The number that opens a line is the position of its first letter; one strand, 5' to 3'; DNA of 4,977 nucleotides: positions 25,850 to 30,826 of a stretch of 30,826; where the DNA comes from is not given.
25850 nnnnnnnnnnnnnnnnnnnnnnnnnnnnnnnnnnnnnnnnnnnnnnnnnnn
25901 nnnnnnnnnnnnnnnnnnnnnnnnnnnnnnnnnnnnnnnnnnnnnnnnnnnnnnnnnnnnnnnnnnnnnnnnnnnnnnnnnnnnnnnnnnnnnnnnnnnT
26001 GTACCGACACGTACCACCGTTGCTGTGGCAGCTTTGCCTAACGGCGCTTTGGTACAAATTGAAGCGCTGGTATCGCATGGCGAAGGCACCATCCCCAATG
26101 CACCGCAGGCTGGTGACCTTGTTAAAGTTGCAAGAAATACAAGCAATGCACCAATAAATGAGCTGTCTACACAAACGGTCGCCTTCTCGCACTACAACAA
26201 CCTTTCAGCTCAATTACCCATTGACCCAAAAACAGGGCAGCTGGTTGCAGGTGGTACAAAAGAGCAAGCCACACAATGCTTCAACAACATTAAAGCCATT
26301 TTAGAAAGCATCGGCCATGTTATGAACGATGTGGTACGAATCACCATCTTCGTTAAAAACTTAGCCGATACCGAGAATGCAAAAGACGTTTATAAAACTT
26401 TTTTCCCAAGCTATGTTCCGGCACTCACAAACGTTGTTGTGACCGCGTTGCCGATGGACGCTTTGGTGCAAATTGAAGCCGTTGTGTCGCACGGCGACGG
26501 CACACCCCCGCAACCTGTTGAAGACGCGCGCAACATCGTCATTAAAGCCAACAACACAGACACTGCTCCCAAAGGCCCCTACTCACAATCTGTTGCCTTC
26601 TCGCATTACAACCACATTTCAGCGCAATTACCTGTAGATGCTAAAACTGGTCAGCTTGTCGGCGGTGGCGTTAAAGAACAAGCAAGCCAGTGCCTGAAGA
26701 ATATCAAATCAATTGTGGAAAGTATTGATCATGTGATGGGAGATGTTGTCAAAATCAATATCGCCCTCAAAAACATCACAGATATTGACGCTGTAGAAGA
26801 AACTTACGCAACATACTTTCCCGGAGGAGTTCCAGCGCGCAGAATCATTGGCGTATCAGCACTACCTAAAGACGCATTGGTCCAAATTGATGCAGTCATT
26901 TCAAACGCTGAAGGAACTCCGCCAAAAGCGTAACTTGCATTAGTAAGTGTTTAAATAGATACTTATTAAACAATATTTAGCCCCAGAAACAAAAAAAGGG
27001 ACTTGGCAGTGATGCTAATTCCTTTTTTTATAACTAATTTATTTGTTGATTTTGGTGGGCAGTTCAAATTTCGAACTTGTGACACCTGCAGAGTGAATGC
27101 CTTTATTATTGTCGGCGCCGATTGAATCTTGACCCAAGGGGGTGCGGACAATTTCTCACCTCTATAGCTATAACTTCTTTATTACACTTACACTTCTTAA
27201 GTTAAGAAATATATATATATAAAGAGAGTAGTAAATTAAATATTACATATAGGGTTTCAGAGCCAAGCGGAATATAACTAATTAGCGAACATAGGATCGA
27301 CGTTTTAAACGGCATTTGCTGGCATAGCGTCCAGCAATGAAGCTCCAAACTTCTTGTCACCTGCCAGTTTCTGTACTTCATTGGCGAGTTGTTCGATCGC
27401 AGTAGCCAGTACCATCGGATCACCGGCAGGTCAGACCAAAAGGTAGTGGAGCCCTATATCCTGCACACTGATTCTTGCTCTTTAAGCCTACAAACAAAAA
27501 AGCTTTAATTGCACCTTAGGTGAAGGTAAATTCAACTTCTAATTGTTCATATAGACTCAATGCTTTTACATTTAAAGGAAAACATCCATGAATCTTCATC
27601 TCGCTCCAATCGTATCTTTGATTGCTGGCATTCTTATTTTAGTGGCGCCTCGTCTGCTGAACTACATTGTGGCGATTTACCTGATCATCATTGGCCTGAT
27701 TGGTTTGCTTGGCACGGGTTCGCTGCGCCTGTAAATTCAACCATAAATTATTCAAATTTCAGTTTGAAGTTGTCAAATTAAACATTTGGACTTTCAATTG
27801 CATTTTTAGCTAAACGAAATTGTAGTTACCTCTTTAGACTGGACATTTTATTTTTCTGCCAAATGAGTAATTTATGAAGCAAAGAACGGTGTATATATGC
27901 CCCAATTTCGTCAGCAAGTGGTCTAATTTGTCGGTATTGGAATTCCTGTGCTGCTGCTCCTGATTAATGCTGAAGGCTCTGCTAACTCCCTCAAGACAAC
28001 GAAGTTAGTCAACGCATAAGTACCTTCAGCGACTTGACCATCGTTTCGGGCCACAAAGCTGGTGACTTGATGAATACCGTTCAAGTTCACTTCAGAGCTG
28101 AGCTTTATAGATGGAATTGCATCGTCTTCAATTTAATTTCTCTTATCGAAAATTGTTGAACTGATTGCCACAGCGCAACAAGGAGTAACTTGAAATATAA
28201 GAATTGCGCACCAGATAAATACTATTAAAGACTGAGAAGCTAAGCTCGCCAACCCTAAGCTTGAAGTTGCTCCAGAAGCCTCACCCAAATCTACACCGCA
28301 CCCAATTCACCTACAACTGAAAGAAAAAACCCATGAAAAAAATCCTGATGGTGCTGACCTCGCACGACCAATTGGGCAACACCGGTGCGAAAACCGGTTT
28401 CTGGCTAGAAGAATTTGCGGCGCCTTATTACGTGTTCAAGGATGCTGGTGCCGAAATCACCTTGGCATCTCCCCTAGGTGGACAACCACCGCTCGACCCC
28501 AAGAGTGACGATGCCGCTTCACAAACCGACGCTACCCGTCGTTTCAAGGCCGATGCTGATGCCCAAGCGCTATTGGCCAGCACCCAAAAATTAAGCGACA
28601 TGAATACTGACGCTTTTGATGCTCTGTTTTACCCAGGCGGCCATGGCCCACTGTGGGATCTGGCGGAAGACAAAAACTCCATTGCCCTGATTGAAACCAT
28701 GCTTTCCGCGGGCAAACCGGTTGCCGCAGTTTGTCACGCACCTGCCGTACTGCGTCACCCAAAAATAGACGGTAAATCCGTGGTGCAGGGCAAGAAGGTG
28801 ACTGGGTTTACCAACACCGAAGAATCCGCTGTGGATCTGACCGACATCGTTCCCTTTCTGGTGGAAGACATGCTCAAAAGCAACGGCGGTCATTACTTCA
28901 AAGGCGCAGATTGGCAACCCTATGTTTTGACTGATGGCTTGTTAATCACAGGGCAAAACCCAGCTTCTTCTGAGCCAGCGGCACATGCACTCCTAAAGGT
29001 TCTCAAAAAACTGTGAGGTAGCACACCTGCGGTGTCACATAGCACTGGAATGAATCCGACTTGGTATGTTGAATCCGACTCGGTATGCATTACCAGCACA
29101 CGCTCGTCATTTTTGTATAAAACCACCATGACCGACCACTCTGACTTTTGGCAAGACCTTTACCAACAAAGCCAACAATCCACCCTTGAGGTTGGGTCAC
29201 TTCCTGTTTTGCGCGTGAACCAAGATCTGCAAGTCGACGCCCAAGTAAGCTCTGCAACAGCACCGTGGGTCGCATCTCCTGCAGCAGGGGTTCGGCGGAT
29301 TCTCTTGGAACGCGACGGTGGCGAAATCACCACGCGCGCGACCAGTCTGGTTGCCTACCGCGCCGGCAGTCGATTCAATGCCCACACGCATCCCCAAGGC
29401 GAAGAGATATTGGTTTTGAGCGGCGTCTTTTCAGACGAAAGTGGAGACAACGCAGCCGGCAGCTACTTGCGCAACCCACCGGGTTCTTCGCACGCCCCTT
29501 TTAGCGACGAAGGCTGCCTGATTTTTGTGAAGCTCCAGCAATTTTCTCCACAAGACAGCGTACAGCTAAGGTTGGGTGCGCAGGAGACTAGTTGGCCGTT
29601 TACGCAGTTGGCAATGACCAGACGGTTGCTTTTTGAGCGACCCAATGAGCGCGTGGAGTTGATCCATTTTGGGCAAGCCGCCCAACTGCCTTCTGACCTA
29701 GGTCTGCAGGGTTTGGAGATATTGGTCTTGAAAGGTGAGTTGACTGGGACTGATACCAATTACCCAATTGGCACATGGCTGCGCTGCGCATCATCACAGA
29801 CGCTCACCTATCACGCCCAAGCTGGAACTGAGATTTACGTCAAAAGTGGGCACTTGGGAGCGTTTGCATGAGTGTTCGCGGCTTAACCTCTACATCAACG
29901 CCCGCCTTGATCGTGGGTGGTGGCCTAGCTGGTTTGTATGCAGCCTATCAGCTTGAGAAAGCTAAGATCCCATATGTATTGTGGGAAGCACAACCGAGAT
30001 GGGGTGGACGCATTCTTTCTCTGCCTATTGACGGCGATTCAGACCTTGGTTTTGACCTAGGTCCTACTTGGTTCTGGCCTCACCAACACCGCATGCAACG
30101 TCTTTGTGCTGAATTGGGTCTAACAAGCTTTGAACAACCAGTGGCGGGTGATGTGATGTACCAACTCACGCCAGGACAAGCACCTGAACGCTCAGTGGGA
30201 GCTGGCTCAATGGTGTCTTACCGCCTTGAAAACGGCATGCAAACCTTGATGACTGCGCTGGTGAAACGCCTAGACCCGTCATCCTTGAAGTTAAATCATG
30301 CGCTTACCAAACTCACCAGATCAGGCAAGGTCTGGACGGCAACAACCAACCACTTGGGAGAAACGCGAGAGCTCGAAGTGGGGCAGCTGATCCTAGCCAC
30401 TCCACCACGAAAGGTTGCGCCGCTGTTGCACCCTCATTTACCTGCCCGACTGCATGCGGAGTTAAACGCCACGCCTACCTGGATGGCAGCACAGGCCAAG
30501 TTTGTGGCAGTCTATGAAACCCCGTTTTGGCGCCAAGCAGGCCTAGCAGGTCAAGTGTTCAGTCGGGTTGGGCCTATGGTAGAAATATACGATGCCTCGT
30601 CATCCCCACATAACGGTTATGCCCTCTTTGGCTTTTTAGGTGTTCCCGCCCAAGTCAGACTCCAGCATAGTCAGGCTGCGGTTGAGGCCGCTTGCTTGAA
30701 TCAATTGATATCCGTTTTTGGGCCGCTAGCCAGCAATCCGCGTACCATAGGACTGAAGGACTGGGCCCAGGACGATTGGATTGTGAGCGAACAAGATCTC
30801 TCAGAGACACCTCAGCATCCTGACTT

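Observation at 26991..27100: Hidden decayed tRNA-Val(CAC) 3' half plus terminator: an att scar marking an island boundary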

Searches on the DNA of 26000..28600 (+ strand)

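Call 5: search_rna_families(source=window, start=26000, end=28500, threshold=evalue, max_evalue=10, show_alignments=4)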
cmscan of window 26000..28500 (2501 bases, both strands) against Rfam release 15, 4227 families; matches with E-value up to 10: 3.
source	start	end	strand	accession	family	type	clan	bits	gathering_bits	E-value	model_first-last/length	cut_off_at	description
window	26933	27035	+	RF02029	sraA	Gene; sRNA;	-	21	56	4.3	1-95/95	no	sraA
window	26449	26502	+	RF02939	COG2908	Cis-reg;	-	17.2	58.7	0.44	1-45/45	no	COG2908 RNA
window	27129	27222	-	RF02995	IMES-5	Gene; sRNA;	-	15.9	96.1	7.1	1-150/150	no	IMES-5 RNA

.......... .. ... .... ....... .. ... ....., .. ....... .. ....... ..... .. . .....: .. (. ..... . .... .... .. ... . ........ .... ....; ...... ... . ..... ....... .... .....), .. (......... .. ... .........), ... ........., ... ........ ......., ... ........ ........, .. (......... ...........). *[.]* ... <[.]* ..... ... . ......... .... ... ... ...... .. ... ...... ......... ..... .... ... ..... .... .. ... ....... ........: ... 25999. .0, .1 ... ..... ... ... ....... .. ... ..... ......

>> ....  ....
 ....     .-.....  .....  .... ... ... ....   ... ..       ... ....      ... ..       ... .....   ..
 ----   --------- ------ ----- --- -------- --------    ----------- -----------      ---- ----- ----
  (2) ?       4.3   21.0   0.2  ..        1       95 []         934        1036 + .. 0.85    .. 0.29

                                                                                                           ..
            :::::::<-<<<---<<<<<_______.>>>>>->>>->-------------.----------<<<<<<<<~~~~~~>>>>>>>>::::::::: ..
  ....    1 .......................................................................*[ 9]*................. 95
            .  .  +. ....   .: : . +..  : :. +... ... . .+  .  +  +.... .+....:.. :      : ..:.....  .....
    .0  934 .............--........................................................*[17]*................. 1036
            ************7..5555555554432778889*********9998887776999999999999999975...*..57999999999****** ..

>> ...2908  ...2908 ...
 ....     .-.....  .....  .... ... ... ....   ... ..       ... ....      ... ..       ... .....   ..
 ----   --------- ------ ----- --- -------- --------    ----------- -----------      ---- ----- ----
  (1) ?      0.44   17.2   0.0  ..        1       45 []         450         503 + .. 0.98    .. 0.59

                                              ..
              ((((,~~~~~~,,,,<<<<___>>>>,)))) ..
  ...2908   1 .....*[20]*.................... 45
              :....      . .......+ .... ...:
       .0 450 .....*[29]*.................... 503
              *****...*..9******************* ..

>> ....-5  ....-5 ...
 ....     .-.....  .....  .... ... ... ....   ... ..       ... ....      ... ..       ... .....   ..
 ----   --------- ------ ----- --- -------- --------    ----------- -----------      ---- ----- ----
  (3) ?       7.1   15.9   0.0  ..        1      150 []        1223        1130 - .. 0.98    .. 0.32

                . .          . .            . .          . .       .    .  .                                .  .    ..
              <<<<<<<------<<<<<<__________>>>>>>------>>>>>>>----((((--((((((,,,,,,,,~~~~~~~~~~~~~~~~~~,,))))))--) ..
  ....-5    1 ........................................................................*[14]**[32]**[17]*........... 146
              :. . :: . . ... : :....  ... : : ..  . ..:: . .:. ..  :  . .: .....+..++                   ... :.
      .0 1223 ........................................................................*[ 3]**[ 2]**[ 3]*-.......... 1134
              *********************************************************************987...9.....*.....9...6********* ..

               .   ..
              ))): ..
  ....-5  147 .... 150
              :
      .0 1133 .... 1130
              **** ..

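Call 7: search_dna_similar(query=window:26500-28600:+, collection=ecoli_genomes, mode=near, max_rows=10)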
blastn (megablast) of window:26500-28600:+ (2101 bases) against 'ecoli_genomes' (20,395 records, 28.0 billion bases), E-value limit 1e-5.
No match.

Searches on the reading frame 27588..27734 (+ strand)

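Call 43: search_protein_families(library=pfam, proteins=[window:27588-27734:+], max_evalue=0.01)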
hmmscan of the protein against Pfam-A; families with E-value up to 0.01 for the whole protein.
window:27588-27734:+ (48 aa): 2 families
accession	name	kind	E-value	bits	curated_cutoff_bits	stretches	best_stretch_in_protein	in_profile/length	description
PF11295.13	DUF3096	-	3.4e-18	65.5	23.3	1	7-42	1-36/37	Protein of unknown function (DUF3096)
PF18169.6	SLATT_6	-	0.0044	17.1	27.1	1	8-41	40-73/176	SMODS and SLOG-associating 2TM effector domain 6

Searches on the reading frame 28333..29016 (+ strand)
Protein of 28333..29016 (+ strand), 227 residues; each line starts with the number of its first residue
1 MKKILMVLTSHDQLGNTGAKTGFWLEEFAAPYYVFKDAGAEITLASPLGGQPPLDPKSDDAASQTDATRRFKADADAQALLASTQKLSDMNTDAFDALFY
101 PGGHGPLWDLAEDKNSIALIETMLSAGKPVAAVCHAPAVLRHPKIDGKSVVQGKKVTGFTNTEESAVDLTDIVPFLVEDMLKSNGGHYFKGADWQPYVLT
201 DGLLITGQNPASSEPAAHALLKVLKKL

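Call 8: search_protein_families(library=pfam, proteins=[window:28333-29016:+])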
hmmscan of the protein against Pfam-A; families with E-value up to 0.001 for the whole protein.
window:28333-29016:+ (227 aa): 2 families
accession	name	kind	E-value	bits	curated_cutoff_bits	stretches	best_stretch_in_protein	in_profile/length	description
PF01965.30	DJ-1_PfpI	-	1.1e-16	61.5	26.6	1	25-219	13-161/165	DJ-1/PfpI family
PF17124.11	ThiJ_like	-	6.1e-06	26.6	30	1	20-140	3-138/186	ThiJ/PfpI family-like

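Call 45: find_encoding_contigs(protein=window:28333-29016:+, flank=10000, max_places=8)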
Protein window:28333-29016:+ (227 aa): 2 contigs read that carry it; 1 place shown.
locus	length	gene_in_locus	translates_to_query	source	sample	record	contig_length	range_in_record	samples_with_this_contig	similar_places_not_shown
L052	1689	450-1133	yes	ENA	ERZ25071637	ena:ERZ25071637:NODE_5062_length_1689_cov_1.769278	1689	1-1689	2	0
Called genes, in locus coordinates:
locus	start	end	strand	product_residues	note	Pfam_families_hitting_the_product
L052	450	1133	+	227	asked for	PF01965:DJ-1_PfpI, PF17124:ThiJ_like (faint)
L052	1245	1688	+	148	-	?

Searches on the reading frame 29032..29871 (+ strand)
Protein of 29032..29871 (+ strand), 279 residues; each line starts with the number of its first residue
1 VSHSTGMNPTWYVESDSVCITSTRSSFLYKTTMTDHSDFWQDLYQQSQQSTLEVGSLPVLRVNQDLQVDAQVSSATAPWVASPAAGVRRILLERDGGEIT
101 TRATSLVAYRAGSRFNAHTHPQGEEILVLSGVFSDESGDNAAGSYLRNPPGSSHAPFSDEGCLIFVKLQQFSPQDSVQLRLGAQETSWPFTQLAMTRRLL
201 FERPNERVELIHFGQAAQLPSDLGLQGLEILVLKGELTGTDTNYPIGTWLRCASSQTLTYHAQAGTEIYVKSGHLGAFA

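Call 8: search_protein_families(library=pfam, proteins=[window:29032-29871:+])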
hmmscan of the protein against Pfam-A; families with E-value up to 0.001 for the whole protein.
window:29032-29871:+ (279 aa): 1 family
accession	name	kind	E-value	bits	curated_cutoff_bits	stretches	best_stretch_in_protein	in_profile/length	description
PF12973.13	Cupin_7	-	3.6e-37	126.8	27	2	69-171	3-104/105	ChrR Cupin-like domain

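Call 63: find_related_loci(query=window:29032-29871:+, collection=metagenome_contigs, flank=10000)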
Query window:29032-29871:+ (279 aa) in metagenome_contigs; peptide patterns used: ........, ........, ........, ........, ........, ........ (x = any residue, [..] = any of these).
243 stretches matched a pattern; 139 encode a relative of the query (tblastn E <= 1e-3); the best 80 are kept; 80 distinct loci.
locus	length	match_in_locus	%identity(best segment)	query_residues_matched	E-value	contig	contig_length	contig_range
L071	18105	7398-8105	47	39-275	1e-61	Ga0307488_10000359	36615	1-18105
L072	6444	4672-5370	46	39-275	7e-61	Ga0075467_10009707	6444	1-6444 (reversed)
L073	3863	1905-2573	45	56-277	1e-53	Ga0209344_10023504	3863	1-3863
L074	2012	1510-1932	62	39-179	4e-53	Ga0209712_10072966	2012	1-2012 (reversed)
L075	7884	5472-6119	45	62-276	2e-51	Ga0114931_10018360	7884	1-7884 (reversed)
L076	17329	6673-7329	47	60-275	2e-51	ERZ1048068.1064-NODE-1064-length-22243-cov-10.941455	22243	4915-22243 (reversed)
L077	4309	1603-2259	47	60-275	3e-51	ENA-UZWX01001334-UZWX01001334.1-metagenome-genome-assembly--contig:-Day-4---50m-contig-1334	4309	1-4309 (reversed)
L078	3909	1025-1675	44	60-275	1e-50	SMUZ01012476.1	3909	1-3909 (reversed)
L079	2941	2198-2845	45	62-276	2e-50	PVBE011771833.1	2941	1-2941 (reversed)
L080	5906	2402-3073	43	60-275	3e-50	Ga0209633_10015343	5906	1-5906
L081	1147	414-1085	43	59-275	2e-52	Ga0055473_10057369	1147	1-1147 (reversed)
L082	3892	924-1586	43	57-276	6e-50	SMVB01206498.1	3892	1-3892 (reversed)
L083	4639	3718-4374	43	60-277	9e-50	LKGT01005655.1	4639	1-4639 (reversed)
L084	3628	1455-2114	44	60-278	2e-49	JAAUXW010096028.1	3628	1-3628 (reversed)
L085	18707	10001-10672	45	54-275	2e-49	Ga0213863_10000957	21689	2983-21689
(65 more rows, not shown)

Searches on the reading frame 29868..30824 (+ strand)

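Call 8: search_protein_families(library=pfam, proteins=[window:29868-30824:+])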
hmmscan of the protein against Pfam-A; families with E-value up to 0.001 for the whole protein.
window:29868-30824:+ (319 aa): 5 families
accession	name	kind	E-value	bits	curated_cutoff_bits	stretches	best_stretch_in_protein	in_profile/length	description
PF01593.30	Amino_oxidase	-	5.7e-30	105.4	19.8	2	118-307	197-388/443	Flavin containing amine oxidoreductase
PF13450.12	NAD_binding_8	-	3.3e-15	56.5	21.9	1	15-83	1-68/68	NAD(P)-binding Rossmann-like domain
PF01266.30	DAO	-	9.9e-05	22.5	27.9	0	14-46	3-35/353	FAD dependent oxidoreductase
PF00890.30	FAD_binding_2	-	0.00029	20.6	20.4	0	14-47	3-36/414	FAD binding domain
PF07992.20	Pyr_redox_2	-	0.00087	19.2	26.1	0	14-184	4-113/291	Pyridine nucleotide-disulphide oxidoreductase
